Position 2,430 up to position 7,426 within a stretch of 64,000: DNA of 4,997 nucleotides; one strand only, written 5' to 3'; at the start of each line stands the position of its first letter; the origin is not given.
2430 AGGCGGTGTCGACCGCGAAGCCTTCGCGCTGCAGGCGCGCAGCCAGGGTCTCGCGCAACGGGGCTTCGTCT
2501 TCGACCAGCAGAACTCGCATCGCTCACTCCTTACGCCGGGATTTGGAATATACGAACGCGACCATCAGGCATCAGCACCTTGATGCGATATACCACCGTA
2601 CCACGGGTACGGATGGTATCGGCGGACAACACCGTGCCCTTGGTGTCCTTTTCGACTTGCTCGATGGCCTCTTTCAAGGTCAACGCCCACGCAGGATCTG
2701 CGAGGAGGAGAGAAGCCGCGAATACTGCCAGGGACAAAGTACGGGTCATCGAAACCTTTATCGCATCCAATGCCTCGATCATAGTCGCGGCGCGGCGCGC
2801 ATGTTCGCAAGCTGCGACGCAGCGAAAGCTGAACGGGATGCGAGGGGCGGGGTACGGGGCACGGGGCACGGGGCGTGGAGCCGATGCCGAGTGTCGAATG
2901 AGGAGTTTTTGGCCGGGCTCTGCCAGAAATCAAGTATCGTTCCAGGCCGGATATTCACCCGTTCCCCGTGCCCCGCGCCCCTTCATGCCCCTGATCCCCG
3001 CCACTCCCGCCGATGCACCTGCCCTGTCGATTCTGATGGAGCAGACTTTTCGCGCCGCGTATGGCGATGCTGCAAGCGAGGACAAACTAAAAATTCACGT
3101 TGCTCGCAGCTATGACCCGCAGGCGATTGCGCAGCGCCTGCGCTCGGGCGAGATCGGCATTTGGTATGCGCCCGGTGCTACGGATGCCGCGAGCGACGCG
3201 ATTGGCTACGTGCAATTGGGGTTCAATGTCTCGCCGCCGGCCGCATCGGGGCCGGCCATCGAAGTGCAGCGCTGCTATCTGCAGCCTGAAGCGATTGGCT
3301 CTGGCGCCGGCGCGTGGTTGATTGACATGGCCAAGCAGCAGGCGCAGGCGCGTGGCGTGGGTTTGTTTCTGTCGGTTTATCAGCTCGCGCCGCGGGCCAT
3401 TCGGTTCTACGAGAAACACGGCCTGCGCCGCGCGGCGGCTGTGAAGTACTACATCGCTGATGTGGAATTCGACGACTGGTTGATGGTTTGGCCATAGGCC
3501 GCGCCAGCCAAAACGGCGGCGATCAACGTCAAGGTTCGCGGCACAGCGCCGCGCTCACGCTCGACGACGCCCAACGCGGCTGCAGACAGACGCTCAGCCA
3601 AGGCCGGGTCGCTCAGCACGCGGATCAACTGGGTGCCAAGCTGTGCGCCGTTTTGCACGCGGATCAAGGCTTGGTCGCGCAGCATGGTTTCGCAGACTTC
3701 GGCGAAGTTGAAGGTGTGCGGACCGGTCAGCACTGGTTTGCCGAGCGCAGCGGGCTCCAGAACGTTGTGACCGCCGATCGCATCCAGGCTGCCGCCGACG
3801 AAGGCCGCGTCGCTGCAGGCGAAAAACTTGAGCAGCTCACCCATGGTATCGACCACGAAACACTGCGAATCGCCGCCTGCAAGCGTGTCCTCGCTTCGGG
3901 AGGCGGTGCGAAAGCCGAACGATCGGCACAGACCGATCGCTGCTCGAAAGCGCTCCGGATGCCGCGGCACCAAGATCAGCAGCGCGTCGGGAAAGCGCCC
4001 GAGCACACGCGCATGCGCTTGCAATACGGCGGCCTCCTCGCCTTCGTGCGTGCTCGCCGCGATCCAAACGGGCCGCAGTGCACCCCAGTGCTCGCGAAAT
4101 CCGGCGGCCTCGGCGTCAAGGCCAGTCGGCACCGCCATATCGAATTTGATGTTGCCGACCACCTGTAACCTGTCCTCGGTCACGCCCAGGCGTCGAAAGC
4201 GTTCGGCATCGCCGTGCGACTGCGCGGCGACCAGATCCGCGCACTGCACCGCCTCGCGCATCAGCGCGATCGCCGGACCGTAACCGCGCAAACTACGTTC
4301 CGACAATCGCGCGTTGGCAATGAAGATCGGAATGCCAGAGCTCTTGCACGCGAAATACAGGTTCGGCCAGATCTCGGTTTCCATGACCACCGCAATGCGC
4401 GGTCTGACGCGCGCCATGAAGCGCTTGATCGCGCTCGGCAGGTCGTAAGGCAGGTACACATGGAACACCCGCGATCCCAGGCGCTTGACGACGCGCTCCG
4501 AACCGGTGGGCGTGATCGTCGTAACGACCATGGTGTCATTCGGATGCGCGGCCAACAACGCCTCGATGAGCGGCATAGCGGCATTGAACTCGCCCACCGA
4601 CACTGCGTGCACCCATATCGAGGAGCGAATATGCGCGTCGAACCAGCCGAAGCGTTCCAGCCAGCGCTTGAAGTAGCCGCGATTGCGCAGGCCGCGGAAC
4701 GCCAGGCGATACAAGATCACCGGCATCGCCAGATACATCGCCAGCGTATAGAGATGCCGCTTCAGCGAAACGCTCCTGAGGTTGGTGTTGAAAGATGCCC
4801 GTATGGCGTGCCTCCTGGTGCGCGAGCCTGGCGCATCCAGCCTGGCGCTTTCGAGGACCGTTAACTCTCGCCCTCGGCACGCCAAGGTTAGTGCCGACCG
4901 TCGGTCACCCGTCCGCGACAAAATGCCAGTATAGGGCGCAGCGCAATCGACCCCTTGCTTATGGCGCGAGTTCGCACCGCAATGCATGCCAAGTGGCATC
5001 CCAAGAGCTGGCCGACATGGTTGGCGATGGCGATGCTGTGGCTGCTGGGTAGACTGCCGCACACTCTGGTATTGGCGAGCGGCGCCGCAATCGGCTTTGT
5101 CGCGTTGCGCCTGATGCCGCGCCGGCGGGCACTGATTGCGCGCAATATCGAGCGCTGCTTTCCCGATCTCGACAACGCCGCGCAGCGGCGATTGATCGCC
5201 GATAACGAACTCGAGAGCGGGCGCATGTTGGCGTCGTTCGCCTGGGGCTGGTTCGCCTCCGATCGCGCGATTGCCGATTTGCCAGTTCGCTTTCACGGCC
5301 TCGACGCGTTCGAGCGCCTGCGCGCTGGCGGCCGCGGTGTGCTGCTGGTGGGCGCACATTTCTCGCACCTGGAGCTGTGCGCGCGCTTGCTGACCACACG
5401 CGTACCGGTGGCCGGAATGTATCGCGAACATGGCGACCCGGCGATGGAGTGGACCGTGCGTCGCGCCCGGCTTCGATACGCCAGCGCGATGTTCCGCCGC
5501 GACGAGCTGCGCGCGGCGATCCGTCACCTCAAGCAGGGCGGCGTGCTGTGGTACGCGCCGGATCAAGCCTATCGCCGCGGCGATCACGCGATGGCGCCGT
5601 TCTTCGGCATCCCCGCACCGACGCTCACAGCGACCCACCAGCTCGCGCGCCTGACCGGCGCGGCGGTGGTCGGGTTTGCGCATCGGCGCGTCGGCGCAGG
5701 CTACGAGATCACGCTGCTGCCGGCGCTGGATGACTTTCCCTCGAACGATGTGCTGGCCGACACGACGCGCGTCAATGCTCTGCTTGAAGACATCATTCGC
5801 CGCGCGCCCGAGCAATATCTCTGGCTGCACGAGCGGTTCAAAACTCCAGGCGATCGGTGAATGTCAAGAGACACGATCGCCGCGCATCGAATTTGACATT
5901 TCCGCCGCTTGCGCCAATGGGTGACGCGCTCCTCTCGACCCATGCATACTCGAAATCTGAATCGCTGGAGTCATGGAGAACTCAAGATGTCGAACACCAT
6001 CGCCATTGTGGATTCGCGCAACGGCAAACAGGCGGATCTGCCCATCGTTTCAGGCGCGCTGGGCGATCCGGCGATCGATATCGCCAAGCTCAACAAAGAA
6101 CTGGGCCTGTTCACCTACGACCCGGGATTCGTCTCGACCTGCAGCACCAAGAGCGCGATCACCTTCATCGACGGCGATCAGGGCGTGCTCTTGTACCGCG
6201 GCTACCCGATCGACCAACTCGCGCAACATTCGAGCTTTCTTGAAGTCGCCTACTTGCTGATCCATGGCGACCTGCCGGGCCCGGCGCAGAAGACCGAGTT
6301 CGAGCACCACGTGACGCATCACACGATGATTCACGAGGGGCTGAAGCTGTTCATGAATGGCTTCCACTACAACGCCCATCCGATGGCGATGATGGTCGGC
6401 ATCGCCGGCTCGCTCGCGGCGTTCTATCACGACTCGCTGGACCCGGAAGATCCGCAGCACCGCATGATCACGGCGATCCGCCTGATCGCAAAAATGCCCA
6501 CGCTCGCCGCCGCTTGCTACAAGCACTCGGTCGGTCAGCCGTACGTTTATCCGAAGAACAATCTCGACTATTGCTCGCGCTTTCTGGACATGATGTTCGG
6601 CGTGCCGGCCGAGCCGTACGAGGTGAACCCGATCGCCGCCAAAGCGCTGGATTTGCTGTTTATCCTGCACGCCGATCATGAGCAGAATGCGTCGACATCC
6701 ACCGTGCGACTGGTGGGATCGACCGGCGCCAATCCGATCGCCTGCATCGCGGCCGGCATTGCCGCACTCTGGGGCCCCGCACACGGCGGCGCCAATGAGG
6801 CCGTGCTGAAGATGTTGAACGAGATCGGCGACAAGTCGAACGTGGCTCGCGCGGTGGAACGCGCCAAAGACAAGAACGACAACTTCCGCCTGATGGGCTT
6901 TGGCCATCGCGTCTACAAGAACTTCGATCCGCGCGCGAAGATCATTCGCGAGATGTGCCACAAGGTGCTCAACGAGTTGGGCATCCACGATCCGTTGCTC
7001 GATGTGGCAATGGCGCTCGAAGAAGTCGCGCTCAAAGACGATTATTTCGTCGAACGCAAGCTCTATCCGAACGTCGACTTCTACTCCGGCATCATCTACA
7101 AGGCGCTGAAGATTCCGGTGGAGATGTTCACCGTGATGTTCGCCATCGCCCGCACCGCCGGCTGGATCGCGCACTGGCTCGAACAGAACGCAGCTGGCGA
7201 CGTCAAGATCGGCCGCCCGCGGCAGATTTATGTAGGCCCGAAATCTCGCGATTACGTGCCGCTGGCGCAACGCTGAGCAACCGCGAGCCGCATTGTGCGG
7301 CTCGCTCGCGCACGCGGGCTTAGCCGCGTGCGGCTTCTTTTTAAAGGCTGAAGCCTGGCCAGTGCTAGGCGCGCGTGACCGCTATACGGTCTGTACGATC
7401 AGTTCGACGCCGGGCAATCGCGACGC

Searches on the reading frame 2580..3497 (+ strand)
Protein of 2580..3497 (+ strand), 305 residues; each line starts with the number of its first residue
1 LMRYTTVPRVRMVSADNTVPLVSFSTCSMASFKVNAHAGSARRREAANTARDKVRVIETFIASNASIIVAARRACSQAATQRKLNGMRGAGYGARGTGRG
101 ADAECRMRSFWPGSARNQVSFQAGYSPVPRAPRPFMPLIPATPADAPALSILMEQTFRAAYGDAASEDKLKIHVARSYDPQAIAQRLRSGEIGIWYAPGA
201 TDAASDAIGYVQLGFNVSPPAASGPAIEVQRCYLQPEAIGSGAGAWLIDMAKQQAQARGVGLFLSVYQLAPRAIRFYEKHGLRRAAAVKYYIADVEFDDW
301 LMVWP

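Call 78: search_protein_families(library=pfam, proteins=[window:2580-3497:+], max_evalue=0.00001)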
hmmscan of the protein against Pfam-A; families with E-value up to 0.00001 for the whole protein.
window:2580-3497:+ (305 aa): 2 families
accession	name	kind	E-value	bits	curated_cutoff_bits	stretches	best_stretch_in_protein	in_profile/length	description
PF00583.31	Acetyltransf_1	-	9.2e-08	32.8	20.7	1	205-281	42-115/116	Acetyltransferase (GNAT) family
PF13508.13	Acetyltransf_7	-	3e-06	28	27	1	207-281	14-81/84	Acetyltransferase (GNAT) domain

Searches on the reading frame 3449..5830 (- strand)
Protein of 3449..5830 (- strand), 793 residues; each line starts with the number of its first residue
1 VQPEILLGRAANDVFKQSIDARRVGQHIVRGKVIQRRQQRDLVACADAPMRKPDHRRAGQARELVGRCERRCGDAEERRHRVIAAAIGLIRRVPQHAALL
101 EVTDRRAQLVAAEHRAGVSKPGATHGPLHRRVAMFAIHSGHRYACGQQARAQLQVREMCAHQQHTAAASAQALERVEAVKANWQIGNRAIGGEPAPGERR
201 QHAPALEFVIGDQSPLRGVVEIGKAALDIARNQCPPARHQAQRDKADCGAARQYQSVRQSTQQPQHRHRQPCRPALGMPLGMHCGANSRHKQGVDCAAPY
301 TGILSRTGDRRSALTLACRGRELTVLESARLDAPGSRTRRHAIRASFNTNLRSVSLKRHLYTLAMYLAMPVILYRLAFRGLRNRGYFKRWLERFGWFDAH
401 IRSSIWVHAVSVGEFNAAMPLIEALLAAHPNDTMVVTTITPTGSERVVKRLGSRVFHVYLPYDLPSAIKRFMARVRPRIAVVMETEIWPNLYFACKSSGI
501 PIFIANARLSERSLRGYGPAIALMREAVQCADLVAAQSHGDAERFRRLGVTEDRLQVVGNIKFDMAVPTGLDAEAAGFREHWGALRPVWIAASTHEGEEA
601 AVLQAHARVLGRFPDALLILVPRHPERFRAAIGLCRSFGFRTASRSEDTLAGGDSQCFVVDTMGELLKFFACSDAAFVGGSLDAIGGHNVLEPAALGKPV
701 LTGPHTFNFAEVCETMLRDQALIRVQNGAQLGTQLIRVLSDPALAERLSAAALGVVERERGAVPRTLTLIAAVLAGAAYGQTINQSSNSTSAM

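Call 78: search_protein_families(library=pfam, proteins=[window:3449-5830:-], max_evalue=0.00001)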
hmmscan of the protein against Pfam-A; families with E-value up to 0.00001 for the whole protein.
window:3449-5830:- (793 aa): 1 family
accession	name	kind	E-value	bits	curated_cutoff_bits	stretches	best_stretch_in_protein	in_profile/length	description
PF04413.22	Glycos_transf_N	-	2.3e-66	223.2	23.9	1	388-565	1-179/179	3-Deoxy-D-manno-octulosonic-acid transferase (kdotransferase)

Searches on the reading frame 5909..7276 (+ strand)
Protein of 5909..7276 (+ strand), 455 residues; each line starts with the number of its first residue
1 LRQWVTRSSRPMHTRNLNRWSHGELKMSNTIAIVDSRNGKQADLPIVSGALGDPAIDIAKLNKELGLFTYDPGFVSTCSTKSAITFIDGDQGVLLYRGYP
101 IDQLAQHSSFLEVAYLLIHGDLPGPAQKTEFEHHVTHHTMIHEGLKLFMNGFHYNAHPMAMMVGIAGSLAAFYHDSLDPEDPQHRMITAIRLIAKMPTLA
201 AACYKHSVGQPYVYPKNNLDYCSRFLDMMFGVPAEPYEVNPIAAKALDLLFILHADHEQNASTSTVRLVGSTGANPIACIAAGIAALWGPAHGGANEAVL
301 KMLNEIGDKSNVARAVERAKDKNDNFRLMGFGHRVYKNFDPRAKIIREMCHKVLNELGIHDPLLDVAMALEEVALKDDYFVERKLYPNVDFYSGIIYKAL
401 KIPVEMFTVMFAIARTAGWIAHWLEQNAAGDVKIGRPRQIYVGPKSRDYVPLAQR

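Call 78: search_protein_families(library=pfam, proteins=[window:5909-7276:+], max_evalue=0.00001)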
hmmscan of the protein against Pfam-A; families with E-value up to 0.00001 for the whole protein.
window:5909-7276:+ (455 aa): 1 family
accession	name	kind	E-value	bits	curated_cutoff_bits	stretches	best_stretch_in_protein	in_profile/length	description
PF00285.26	Citrate_synt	-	2e-142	474.9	27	1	74-438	2-357/357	Citrate synthase, C-terminal domain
